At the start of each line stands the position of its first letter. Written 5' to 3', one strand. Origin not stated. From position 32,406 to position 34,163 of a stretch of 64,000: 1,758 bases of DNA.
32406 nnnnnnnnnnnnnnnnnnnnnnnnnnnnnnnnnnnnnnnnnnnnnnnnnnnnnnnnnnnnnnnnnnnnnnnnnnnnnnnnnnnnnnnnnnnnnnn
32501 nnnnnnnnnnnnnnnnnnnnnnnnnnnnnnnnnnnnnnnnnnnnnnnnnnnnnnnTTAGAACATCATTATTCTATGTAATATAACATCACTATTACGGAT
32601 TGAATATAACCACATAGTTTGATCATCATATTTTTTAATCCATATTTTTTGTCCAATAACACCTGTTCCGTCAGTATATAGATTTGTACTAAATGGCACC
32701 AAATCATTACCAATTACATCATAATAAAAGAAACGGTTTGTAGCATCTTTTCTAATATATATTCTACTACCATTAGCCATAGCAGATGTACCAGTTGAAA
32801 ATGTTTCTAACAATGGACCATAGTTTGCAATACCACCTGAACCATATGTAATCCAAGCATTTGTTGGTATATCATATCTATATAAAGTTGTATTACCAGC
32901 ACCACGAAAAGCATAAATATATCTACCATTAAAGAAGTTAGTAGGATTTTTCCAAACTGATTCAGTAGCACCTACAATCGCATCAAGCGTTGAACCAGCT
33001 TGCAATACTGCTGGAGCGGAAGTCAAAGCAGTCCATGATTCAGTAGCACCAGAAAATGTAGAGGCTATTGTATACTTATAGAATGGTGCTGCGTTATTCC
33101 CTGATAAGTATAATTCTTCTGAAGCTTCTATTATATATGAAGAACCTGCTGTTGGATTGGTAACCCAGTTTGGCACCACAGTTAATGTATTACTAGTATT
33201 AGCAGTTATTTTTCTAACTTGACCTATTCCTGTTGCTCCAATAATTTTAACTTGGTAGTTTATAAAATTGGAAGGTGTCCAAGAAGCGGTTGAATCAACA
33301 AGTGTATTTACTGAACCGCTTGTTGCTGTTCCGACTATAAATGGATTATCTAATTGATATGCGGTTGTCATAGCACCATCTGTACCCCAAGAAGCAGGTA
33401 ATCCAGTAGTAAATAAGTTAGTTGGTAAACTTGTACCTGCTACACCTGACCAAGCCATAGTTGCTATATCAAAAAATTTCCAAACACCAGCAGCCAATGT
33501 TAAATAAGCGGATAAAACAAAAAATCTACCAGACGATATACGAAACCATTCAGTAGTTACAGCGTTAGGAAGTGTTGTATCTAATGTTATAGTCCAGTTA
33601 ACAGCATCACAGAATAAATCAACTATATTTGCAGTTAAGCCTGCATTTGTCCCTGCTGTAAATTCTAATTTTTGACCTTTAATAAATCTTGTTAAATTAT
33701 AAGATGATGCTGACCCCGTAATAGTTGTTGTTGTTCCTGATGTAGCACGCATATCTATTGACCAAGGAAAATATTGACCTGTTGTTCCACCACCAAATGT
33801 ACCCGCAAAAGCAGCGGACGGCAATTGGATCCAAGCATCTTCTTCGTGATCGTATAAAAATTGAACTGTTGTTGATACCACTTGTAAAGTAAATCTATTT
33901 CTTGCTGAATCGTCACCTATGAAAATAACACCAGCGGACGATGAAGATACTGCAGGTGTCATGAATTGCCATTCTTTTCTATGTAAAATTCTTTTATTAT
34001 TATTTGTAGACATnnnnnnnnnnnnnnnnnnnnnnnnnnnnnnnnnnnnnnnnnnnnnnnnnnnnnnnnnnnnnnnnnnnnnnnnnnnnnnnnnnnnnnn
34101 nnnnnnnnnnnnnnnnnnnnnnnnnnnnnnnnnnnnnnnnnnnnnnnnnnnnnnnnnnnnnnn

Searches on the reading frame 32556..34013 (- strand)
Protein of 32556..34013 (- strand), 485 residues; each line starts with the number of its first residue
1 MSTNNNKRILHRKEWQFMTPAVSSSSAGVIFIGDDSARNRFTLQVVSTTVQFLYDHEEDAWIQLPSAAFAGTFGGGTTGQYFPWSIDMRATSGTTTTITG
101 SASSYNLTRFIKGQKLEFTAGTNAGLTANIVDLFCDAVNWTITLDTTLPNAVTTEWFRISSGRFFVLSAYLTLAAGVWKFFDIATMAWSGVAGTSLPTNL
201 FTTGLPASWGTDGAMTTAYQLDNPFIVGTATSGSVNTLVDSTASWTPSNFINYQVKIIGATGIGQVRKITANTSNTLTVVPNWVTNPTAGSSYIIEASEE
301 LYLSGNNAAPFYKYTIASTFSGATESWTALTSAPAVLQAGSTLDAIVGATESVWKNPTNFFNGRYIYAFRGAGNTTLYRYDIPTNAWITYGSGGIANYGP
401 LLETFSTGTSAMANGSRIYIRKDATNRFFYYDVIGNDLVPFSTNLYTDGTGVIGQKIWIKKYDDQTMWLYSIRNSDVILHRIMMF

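Call 7: search_protein_families(library=pfam, proteins=[window:32556-34013:-], max_evalue=0.01)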
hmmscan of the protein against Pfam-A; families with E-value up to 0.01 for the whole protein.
window:32556-34013:- (485 aa): 0 families

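Call 8: search_protein_families(library=phrogs, proteins=[window:32556-34013:-], max_evalue=0.001)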
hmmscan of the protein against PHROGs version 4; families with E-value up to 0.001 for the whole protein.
window:32556-34013:- (485 aa): 0 families

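Call 22: find_related_loci(query=window:32556-34013:-, collection=viral_contigs, flank=10000)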
Query window:32556-34013:- (485 aa) in viral_contigs; peptide patterns used: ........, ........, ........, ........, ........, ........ (x = any residue, [..] = any of these).
16 stretches matched a pattern; 14 encode a relative of the query (tblastn E <= 1e-3); 14 distinct loci.
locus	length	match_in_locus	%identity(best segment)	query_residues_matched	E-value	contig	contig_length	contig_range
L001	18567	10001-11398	41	9-485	5e-92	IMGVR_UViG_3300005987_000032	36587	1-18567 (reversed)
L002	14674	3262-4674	40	1-485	3e-87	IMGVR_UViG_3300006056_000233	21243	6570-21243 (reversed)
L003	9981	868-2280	40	1-485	2e-86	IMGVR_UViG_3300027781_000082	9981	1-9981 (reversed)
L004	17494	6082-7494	40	1-485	3e-86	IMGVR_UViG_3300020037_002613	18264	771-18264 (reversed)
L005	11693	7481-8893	40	1-485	3e-86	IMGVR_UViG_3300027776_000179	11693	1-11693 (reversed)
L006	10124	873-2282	40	1-485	4e-85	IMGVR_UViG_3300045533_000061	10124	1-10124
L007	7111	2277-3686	40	1-485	9e-82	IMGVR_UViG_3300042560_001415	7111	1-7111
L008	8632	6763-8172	40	1-485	1e-81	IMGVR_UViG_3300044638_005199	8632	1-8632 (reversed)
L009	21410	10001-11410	40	1-485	3e-81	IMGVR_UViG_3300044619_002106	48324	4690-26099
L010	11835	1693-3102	40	1-485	2e-81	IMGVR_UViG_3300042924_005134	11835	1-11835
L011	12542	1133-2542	40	1-485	1e-81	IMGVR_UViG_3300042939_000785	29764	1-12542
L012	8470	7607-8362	45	2-265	5e-48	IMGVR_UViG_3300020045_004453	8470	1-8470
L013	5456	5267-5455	51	1-63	5e-12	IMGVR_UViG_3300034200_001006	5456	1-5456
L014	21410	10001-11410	41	1-485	3e-92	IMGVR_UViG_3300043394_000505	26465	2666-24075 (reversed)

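Call 35: search_dna_similar(query=window:32556-34013:-, collection=phages, mode=protein, max_rows=12)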
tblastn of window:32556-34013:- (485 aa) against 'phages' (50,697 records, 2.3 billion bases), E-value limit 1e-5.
Records with a match: 3; places in all: 3; records where one place covers at least 80% of the query: 0.
Best place of each record, by identity: <60% 3.
By first word of the organism name: Synechococcus 2; Pseudanabaena 1.
By host as written in the record: Synechococcus sp. LC16 2; Pseudanabaena sp. 1.
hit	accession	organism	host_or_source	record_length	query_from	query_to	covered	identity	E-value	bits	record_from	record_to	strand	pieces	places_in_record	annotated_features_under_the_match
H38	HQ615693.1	Synechococcus phage S-CRM01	Synechococcus sp. LC16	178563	141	475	69%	26.4%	2e-13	79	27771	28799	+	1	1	hypothetical protein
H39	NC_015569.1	Synechococcus phage S-CRM01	Synechococcus sp. LC16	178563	141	475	69%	26.4%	2e-13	79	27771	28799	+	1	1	hypothetical protein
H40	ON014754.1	Pseudanabaena phage Pam2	Pseudanabaena sp.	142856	240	312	15%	42.1%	3e-7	59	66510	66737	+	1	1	flagellar hook-length control protein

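Call 53: find_related_loci(query=window:32556-34013:-, collection=metagenome_contigs, flank=10000)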
Query window:32556-34013:- (485 aa) in metagenome_contigs; peptide patterns used: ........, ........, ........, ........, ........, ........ (x = any residue, [..] = any of these).
32 stretches matched a pattern; 8 encode a relative of the query (tblastn E <= 1e-3); 8 distinct loci.
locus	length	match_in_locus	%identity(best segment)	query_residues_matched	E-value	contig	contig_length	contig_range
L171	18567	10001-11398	41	9-485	2e-92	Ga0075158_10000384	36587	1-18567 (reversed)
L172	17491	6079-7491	41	1-485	8e-89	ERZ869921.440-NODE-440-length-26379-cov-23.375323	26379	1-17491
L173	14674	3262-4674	40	1-485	2e-87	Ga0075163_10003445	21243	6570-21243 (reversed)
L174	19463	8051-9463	40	1-485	1e-86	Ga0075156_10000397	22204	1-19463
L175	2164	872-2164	41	1-448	6e-72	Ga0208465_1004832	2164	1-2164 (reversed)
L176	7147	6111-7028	41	1-318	3e-54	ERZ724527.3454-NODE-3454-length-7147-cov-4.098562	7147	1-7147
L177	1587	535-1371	37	1-318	3e-48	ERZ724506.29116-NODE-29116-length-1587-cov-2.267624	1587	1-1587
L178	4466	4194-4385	52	3-66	3e-16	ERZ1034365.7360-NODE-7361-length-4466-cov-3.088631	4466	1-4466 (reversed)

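Call 54: find_related_loci(query=window:32556-34013:-, collection=genome_contigs, flank=10000)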
Query window:32556-34013:- (485 aa) in genome_contigs; peptide patterns used: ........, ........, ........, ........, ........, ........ (x = any residue, [..] = any of these).
25 stretches matched a pattern, but none encodes a relative of the query by tblastn (E <= 1e-3).

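Call 68: search_protein_families(library=ncbifam, proteins=[window:32556-34013:-], max_evalue=0.01)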
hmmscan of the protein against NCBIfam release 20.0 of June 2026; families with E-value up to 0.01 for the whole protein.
window:32556-34013:- (485 aa): 0 families
